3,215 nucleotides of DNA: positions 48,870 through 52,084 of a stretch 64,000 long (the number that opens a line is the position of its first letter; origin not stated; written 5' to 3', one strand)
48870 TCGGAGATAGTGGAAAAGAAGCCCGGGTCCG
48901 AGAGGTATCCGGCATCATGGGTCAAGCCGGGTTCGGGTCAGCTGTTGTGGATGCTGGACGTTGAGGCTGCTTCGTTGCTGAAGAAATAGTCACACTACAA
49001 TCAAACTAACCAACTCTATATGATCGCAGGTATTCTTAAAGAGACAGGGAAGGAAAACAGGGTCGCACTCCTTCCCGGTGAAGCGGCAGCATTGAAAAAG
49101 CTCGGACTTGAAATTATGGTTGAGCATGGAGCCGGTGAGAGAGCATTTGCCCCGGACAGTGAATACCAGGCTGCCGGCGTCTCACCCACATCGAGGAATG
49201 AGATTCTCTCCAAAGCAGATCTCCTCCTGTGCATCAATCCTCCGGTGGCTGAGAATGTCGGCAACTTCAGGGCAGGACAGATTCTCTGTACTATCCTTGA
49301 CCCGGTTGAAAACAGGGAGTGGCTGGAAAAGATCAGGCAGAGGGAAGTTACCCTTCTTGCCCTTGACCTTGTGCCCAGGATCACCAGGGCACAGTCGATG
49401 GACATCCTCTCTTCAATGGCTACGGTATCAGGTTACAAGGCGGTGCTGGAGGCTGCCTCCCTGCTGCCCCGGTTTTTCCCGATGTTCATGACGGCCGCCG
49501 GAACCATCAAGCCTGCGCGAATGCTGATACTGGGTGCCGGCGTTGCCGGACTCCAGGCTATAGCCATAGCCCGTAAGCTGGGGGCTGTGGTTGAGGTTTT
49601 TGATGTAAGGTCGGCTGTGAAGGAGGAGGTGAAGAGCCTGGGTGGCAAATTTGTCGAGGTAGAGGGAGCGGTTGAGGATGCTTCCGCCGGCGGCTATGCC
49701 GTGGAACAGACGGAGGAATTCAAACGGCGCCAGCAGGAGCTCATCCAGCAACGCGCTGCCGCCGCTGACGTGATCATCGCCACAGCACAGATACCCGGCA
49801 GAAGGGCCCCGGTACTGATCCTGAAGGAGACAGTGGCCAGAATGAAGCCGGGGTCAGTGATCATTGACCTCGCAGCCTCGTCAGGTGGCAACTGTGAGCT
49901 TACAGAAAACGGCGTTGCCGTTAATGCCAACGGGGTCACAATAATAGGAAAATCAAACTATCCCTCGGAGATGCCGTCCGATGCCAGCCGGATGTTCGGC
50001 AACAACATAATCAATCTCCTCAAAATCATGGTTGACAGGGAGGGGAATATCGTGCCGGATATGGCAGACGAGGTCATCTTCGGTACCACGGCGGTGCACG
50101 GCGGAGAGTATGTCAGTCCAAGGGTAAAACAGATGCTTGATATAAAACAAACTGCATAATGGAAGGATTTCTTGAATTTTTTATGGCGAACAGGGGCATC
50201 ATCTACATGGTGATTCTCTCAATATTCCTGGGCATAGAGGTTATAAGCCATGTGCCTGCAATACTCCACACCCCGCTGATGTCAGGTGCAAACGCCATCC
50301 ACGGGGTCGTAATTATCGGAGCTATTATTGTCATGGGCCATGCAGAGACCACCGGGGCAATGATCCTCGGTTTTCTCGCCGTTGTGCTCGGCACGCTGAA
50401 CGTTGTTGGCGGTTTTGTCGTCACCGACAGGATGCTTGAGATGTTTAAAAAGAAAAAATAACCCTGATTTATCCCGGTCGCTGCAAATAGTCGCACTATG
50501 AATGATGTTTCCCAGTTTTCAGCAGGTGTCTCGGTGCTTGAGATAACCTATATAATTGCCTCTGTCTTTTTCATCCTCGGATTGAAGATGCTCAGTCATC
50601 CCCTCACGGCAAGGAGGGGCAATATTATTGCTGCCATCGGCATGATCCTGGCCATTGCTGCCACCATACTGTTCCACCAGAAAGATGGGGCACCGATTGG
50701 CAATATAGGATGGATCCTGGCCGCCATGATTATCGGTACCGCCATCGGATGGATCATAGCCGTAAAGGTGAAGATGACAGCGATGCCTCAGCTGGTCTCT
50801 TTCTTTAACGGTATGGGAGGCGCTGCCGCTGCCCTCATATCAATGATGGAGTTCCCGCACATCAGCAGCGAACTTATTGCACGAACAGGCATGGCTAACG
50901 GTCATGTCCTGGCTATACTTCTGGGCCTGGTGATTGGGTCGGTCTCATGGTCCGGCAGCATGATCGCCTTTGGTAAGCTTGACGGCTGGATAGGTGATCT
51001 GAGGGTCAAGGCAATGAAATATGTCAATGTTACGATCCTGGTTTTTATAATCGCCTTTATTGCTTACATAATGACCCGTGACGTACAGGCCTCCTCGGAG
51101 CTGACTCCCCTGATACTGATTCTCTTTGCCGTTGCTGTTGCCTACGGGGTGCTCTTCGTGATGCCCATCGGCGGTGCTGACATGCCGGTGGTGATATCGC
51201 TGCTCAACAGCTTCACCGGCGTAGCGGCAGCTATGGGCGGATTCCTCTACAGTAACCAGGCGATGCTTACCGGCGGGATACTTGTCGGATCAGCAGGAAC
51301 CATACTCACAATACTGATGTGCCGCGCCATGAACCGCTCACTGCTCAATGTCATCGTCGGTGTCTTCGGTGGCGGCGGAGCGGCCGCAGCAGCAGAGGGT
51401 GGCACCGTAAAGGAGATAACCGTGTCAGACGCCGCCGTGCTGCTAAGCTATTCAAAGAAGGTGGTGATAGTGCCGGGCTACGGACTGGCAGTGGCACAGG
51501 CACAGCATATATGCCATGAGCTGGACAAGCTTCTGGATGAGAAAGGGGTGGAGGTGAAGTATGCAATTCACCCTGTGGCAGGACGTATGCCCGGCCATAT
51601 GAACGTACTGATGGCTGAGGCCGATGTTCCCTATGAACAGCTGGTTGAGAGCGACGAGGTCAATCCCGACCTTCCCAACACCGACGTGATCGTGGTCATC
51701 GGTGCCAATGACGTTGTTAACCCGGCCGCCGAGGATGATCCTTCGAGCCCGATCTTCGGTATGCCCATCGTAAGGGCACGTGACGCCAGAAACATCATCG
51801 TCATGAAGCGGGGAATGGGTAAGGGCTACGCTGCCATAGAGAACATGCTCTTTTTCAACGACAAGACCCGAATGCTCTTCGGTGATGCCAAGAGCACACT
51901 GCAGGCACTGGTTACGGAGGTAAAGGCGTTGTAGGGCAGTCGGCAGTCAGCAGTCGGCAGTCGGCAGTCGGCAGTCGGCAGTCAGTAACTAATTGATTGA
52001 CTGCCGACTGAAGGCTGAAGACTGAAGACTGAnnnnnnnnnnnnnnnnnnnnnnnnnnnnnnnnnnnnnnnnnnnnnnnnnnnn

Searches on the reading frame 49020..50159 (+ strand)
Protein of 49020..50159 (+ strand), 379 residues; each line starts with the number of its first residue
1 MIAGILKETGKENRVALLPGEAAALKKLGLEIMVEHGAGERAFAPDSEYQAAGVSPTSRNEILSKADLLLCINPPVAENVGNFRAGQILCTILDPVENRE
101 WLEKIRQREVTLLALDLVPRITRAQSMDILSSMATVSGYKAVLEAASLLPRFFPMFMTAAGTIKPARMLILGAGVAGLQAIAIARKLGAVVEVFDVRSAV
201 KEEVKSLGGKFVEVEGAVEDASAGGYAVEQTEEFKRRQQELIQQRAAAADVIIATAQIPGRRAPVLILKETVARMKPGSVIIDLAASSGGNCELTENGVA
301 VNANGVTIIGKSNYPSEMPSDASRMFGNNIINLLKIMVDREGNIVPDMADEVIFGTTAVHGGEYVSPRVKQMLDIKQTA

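Call 41: search_protein_families(library=pfam, proteins=[window:49020-50159:+], max_evalue=0.00001)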
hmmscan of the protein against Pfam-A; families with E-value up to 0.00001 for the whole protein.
window:49020-50159:+ (379 aa): 3 families
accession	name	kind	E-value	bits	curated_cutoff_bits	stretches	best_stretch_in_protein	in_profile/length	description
PF01262.27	AlaDh_PNT_C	-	9.8e-64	215.1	23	1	141-365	1-212/214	Alanine dehydrogenase/PNT, C-terminal domain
PF05222.21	AlaDh_PNT_N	-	9.5e-37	126.7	30.4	1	4-136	1-135/136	Alanine dehydrogenase/PNT, N-terminal domain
PF02826.25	2-Hacid_dh_C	-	5.9e-06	26.2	25.1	0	163-221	34-92/178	D-isomer specific 2-hydroxyacid dehydrogenase, NAD binding domain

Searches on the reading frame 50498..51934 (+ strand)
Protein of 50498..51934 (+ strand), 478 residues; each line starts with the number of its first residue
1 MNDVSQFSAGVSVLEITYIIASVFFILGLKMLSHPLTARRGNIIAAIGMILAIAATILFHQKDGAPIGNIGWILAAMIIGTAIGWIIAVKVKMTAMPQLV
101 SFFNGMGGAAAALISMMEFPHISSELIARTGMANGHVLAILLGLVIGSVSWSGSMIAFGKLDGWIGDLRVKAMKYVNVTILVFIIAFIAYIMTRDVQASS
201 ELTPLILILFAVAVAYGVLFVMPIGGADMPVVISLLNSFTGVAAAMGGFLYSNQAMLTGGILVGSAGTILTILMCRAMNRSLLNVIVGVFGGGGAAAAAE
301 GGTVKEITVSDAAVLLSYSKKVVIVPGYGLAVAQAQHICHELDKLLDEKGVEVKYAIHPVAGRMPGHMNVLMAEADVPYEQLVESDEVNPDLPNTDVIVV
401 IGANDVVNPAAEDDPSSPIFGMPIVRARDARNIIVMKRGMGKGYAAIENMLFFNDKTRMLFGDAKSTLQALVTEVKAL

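Call 41: search_protein_families(library=pfam, proteins=[window:50498-51934:+], max_evalue=0.00001)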
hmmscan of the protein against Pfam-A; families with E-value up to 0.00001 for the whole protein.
window:50498-51934:+ (478 aa): 1 family
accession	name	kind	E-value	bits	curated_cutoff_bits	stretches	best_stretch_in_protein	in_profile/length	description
PF02233.22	PNTB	-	9.1e-175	582.4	31.7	1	15-473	2-455/456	NAD(P) transhydrogenase beta subunit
